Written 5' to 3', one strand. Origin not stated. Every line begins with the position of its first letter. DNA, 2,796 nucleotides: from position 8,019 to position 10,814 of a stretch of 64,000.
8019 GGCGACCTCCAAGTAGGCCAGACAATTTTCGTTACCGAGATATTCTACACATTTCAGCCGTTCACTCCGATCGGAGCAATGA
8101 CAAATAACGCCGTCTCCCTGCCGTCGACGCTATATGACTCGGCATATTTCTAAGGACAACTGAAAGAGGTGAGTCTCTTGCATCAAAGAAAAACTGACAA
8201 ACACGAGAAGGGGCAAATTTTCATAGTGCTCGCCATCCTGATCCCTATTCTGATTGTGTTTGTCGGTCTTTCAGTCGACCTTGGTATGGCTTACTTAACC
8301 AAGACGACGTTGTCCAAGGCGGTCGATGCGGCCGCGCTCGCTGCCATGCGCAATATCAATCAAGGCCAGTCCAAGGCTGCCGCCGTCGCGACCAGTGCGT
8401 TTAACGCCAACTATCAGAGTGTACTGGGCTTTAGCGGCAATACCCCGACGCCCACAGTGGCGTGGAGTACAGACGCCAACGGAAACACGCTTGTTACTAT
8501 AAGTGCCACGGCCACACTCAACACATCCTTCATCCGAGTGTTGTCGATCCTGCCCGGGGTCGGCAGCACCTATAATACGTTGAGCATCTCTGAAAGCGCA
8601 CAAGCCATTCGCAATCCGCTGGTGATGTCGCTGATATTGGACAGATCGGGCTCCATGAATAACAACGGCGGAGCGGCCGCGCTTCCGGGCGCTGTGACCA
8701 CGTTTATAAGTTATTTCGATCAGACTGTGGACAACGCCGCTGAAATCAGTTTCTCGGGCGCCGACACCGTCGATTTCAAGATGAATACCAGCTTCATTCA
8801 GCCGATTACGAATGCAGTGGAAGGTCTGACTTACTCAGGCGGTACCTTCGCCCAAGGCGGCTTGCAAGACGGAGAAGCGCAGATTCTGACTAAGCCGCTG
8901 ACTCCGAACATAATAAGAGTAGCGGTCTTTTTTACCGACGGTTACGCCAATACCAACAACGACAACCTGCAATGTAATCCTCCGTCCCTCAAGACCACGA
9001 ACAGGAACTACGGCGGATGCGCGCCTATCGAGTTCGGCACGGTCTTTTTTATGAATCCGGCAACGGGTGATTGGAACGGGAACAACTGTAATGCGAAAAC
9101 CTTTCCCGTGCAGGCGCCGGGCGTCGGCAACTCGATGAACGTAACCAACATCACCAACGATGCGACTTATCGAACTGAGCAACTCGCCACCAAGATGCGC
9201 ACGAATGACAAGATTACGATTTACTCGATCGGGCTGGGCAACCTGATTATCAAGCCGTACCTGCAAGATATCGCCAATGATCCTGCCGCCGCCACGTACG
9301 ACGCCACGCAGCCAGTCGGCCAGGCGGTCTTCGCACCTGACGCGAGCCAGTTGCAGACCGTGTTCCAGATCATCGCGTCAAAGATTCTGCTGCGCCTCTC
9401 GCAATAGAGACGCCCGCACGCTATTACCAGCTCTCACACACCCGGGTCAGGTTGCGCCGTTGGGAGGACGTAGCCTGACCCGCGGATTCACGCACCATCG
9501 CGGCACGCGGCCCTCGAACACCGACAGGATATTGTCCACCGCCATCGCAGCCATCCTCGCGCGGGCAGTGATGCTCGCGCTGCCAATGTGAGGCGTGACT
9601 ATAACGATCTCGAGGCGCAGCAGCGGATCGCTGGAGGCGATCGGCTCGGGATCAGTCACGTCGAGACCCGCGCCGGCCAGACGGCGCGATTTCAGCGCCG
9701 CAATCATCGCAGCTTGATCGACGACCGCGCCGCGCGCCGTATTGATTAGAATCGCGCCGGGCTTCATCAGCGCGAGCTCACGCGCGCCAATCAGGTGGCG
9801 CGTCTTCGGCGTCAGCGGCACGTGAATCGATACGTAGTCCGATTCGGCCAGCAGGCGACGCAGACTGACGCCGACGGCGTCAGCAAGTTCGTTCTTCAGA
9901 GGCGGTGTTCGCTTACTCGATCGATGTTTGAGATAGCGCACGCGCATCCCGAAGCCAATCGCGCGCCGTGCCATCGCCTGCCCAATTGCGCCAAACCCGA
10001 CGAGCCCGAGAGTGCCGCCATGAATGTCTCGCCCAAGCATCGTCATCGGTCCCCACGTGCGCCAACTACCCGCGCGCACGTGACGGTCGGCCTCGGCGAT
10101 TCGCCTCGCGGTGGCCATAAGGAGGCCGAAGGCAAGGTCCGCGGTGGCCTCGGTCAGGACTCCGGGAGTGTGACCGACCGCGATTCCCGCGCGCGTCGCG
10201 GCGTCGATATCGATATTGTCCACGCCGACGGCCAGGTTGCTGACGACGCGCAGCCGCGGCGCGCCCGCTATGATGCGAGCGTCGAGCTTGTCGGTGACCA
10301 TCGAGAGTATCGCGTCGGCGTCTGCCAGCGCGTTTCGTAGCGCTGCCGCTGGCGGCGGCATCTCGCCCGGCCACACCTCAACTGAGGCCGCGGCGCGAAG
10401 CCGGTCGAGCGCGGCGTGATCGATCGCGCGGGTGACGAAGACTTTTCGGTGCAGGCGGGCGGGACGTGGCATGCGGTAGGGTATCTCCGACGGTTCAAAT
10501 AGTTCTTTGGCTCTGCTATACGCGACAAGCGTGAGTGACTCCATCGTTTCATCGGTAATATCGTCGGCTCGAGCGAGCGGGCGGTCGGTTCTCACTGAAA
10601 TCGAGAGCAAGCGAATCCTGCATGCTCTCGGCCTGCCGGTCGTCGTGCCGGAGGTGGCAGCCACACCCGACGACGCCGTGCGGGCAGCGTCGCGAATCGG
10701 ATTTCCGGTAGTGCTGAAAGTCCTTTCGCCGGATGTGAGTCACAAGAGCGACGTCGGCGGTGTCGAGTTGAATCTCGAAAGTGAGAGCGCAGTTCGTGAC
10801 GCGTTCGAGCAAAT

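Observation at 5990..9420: Low-GC island with AT-rich leader, two tandem Flp pilins, two TadE-like pseudopilins and a TadG-vWA protein, but no Tad secretion machinery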

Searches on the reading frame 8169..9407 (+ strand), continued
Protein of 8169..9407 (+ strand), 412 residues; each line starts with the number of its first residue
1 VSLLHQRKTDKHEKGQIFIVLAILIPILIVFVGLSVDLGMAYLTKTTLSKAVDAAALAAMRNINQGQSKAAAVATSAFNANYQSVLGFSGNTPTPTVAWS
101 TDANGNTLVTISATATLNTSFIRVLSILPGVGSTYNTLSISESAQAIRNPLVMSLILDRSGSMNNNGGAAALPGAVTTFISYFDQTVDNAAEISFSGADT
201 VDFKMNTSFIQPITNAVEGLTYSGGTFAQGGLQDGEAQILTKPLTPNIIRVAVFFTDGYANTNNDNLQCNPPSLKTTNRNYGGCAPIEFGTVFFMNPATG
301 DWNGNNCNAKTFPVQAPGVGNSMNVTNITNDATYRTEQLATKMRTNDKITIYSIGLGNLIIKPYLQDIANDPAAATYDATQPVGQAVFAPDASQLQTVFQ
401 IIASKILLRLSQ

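Call 56: fold_search(model_id=the predicted structure, library=pdb)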
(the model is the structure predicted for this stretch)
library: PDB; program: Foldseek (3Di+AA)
matches with E <= 10: 867; with E <= 0.001: 314
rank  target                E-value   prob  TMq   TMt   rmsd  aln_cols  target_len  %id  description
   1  7ba2_B                1.5e-13  1.00  0.41  0.40  10.3       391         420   14  D319A mutant of the PilB minor pilin from Streptococcus sanguinis (released 2021-04-28)
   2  7b7p_A                2.3e-13  1.00  0.41  0.40  10.2       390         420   14  PilB minor pilin from Streptococcus sanguinis (released 2021-04-28)
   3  7ba2_A                1.4e-12  1.00  0.42  0.41  10.2       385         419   14  D319A mutant of the PilB minor pilin from Streptococcus sanguinis (released 2021-04-28)
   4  6m3y                  5.6e-12  1.00  0.43  0.23  11.6       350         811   16  Crystal structure of pilus adhesin, SpaC from Lactobacillus rhamnosus GG - open conformation (released 2020-07-29)
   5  4fx5                  1.6e-10  1.00  0.38  0.37   9.9       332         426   14  von Willebrand factor type A from Catenulispora acidiphila (released 2012-07-18)
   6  4cn9_A                3.4e-10  1.00  0.37  0.39  13.8       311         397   12  structure of proximal thread matrix protein 1 (PTMP1) from the mussel byssus with zinc occupied MIDAS motif (released 2014-03-12)
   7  4cnb_B                8.4e-10  1.00  0.37  0.39  13.6       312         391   12  Structure of proximal thread matrix protein 1 (PTMP1) from the mussel byssus - Crystal form 2 (released 2014-03-12)
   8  4cn9_B                8.9e-10  1.00  0.37  0.39  13.8       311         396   12  structure of proximal thread matrix protein 1 (PTMP1) from the mussel byssus with zinc occupied MIDAS motif (released 2014-03-12)
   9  4cn8                  9.5e-10  1.00  0.38  0.39   3.7       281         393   13  Structure of proximal thread matrix protein 1 (PTMP1) from the mussel byssus (released 2014-03-12)
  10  4cnb_A                9.5e-10  1.00  0.37  0.39  13.7       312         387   13  Structure of proximal thread matrix protein 1 (PTMP1) from the mussel byssus - Crystal form 2 (released 2014-03-12)
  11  9no5_C                1.1e-09  1.00  0.36  0.71   5.7       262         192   17  Crystal structure of vWFA domain from LapA adhesin of Pseudomonas fluorescens (released 2026-04-01)
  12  6tnj                  1.3e-09  1.00  0.39  0.54   8.4       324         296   15  Crystal structure of the vWF domain of the type V pili tip protein Mfa5 from Porphyromonas gingivalis (released 2020-12-02)
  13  9no5_A                1.4e-09  1.00  0.37  0.73   5.9       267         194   15  Crystal structure of vWFA domain from LapA adhesin of Pseudomonas fluorescens (released 2026-04-01)
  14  4f1j_A                4.5e-09  1.00  0.38  0.74   4.2       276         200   10  Crystal structure of the MG2+ loaded VWA domain of plasmodium falciparum trap protein (released 2013-01-30)
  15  1u0n_A                8.7e-09  1.00  0.39  0.74   3.5       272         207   10  The ternary von Willebrand Factor A1-glycoprotein Ibalpha-botrocetin complex (released 2005-04-19)
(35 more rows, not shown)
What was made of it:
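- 8169..9407 (+): TadG-like modular minor pilin with a C-terminal vWA domain and MIDAS motif (412 aa). The top PDB hit is S. sanguinis PilB minor pilin 7B7P/7BA2, E about 2e-13 (call 56).
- On TadG/CpaL-type modular minor pilin with vWA: Structural matches are to vWA adhesins (call 56).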

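Call 64: search_protein_families(library=ncbifam, proteins=[window:8169-9407:+], max_evalue=0.01)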
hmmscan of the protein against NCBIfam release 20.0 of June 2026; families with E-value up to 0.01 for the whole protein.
window:8169-9407:+ (412 aa): 2 families
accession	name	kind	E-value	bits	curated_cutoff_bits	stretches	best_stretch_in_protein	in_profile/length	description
TIGR03816.1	tadE_like_DECH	hypoth_equivalog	5e-05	23.5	50.95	1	14-82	2-70/109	Rv3654c family TadE-like protein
TIGR02442.1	Cob-chelat-sub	hypoth_equivalog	6.9e-05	21.5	779.45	1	111-265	435-587/641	putative cobaltochelatase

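Call 66: find_encoding_contigs(protein=P0318, flank=8000, max_places=8)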
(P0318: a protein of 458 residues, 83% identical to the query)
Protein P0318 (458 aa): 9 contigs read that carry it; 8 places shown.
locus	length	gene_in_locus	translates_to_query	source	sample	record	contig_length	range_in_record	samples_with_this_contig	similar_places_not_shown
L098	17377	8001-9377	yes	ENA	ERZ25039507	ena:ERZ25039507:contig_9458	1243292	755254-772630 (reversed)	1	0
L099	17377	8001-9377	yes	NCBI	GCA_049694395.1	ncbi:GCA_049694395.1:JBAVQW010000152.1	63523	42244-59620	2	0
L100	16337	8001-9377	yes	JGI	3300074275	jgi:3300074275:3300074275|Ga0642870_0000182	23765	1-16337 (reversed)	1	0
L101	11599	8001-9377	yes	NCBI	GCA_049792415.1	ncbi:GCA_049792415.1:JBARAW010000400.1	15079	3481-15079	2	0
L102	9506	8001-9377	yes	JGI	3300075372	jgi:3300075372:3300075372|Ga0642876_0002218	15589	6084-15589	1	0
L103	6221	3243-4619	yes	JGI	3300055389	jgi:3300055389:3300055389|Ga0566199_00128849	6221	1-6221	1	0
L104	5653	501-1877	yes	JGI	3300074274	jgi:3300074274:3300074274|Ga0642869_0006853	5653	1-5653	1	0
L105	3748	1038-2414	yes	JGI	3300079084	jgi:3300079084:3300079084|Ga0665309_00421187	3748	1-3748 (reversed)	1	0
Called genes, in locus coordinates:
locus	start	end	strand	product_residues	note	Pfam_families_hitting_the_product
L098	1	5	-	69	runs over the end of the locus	PF05201:GlutR_N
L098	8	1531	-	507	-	PF13241:NAD_binding_7, PF14824:Sirohm_synth_M, PF01578:Cytochrom_C_asm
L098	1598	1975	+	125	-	PF02643:DUF192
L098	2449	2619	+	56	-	PF04964:Flp_Fap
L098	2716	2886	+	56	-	PF04964:Flp_Fap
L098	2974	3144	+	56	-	PF04964:Flp_Fap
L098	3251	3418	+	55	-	-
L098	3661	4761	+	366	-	PF08666:SAF, PF16976:RcpC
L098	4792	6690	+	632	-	PF13629:T2SS-T3SS_pil_N, PF00263:Secretin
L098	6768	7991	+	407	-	PF01656:CbiA (faint), PF13614:AAA_31 (weak)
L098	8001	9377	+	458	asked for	PF00437:T2SSE, PF27713:UCP018868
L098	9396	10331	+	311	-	PF00482:T2SSF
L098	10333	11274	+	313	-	PF00482:T2SSF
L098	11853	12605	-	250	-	PF09594:GT87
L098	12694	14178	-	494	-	PF00072:Response_reg, PF23198:PDE8A_N (weak), PF00158:Sigma54_activat, PF14532:Sigma54_activ_2, PF07724:AAA_2 (weak), PF07728:AAA_5 (weak), PF25601:AAA_lid_14, PF02954:HTH_8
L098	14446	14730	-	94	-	-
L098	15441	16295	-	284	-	-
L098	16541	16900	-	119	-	PF00076:RRM_1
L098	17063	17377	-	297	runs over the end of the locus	PF00561:Abhydrolase_1, PF12146:Hydrolase_4, PF12697:Abhydrolase_6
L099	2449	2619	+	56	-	PF04964:Flp_Fap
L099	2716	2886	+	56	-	PF04964:Flp_Fap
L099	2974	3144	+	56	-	PF04964:Flp_Fap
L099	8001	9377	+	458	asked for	PF00437:T2SSE, PF27713:UCP018868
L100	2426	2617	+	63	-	PF04964:Flp_Fap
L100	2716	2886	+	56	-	PF04964:Flp_Fap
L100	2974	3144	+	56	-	PF04964:Flp_Fap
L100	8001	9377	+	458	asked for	PF00437:T2SSE, PF27713:UCP018868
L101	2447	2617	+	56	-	PF04964:Flp_Fap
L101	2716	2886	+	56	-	PF04964:Flp_Fap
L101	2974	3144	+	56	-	PF04964:Flp_Fap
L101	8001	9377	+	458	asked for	PF00437:T2SSE, PF27713:UCP018868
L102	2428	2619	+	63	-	PF04964:Flp_Fap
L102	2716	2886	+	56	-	PF04964:Flp_Fap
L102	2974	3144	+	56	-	PF04964:Flp_Fap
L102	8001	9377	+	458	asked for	PF00437:T2SSE, PF27713:UCP018868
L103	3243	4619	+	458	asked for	PF00437:T2SSE, PF27713:UCP018868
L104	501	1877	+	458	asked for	PF00437:T2SSE, PF27713:UCP018868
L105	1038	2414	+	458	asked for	PF00437:T2SSE, PF27713:UCP018868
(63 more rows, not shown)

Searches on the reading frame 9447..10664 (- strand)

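Call 4: search_protein_families(library=pfam, proteins=[window:9447-10664:-], max_evalue=0.01)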
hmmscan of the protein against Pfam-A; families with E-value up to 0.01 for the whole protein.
window:9447-10664:- (405 aa): 4 families
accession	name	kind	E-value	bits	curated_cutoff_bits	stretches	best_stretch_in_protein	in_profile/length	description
PF02826.25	2-Hacid_dh_C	-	1.8e-61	207.1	25.1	1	179-361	1-178/178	D-isomer specific 2-hydroxyacid dehydrogenase, NAD binding domain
PF00389.36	2-Hacid_dh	-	3.3e-31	108.2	24.6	1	75-393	1-134/134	D-isomer specific 2-hydroxyacid dehydrogenase, catalytic domain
PF03446.21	NAD_binding_2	-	3e-07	31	21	1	219-330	2-113/161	NAD binding domain of 6-phosphogluconate dehydrogenase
PF03807.23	F420_oxidored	-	0.00058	20.9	21.6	1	219-284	2-69/94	NADP oxidoreductase coenzyme F420-dependent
